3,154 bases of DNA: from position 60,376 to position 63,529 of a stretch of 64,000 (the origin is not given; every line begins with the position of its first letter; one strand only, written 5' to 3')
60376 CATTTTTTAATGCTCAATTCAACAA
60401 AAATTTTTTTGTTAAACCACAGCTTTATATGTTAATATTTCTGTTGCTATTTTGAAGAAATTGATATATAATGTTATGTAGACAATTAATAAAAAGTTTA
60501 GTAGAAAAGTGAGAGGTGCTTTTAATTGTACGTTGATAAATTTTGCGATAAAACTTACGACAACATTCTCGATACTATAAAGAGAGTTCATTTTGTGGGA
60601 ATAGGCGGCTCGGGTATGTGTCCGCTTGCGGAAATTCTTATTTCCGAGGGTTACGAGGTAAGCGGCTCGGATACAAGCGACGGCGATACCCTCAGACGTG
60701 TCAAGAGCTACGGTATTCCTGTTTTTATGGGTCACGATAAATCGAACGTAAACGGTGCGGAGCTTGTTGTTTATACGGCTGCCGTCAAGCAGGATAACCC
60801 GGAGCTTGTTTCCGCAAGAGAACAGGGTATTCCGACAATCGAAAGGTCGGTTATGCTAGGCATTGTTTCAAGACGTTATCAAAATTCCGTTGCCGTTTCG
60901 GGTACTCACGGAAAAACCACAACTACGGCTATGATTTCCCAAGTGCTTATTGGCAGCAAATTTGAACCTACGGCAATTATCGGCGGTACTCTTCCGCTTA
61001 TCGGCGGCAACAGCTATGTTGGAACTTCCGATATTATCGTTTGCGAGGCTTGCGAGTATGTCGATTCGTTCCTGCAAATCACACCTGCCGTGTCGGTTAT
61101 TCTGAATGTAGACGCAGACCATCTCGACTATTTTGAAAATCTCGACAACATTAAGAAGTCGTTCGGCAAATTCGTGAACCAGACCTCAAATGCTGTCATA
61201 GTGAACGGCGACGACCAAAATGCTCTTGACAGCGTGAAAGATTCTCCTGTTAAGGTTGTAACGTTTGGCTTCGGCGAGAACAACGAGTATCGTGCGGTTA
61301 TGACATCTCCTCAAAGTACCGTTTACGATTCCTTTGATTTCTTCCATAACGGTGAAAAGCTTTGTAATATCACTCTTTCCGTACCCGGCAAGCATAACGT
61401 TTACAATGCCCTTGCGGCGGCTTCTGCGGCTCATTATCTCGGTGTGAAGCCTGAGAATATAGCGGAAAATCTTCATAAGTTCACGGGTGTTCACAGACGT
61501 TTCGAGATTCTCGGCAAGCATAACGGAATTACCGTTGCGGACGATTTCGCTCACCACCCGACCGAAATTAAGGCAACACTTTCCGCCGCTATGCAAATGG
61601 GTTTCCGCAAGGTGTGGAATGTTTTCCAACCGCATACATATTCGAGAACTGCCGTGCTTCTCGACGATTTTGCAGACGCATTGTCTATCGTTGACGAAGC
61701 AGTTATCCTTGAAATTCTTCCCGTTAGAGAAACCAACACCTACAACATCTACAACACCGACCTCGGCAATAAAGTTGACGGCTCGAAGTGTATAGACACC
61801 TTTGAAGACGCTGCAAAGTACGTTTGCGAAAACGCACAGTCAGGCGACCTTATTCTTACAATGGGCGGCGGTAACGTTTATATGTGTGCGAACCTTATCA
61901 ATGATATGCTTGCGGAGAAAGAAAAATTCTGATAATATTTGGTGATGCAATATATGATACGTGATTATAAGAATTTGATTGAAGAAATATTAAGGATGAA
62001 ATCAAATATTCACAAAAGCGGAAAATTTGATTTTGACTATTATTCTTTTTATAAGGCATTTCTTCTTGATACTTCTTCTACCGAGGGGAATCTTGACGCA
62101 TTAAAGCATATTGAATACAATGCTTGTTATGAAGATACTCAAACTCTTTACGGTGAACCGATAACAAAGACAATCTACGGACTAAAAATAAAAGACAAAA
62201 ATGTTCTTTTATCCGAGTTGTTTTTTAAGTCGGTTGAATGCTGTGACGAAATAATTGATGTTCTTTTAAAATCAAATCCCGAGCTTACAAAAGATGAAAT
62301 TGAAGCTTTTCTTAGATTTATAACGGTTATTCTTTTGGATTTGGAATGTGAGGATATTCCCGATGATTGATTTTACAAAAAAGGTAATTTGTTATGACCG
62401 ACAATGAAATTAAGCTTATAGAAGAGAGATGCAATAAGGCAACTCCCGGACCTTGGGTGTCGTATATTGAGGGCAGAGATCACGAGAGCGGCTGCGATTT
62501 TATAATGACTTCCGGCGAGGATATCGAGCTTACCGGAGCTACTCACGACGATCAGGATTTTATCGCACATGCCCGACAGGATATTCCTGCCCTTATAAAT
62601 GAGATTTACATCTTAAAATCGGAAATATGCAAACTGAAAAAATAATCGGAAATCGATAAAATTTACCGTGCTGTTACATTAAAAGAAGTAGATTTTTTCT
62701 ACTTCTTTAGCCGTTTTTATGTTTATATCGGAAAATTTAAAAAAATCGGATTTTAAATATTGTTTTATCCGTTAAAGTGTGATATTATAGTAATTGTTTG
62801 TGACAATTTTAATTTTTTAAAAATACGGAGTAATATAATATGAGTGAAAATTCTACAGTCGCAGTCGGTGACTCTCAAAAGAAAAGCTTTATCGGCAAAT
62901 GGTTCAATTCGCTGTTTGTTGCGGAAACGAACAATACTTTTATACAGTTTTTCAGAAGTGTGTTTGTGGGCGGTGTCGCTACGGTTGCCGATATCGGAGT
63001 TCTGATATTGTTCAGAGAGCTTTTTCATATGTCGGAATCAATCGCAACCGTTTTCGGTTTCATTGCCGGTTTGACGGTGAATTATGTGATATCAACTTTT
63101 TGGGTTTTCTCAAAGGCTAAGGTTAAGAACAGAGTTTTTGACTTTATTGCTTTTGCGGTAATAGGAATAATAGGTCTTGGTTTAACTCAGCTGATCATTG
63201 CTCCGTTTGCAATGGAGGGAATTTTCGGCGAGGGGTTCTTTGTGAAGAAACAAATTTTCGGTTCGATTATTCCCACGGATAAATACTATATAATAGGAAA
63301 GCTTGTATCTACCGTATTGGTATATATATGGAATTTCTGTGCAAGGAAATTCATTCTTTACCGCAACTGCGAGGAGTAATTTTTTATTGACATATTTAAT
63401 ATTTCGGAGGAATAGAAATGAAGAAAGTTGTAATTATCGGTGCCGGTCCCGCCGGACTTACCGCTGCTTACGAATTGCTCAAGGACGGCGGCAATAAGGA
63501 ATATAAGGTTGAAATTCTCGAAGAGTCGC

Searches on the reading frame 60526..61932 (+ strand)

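Call 17: search_protein_families(library=pfam, proteins=[window:60526-61932:+])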
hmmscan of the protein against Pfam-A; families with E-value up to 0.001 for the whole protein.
window:60526-61932:+ (468 aa): 3 families
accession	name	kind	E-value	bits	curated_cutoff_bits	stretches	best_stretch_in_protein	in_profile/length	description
PF08245.18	Mur_ligase_M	-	3.5e-31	109.2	24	1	124-302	1-200/200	Mur ligase middle domain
PF01225.30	Mur_ligase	-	1.1e-25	90.3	21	1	21-118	2-94/95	Mur ligase family, catalytic domain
PF02875.26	Mur_ligase_C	-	1.3e-19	71.7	28.4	1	324-448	1-126/127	Mur ligase, glutamate ligase domain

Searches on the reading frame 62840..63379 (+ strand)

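Call 76: search_protein_families(library=pfam, proteins=[window:62840-63379:+], max_evalue=0.00001)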
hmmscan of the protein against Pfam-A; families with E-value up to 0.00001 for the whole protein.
window:62840-63379:+ (179 aa): 1 family
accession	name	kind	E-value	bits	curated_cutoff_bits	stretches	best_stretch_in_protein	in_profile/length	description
PF04138.20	GtrA_DPMS_TM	-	3.1e-16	60.1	26.1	1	41-172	3-115/117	GtrA/DPMS, transmembrane domain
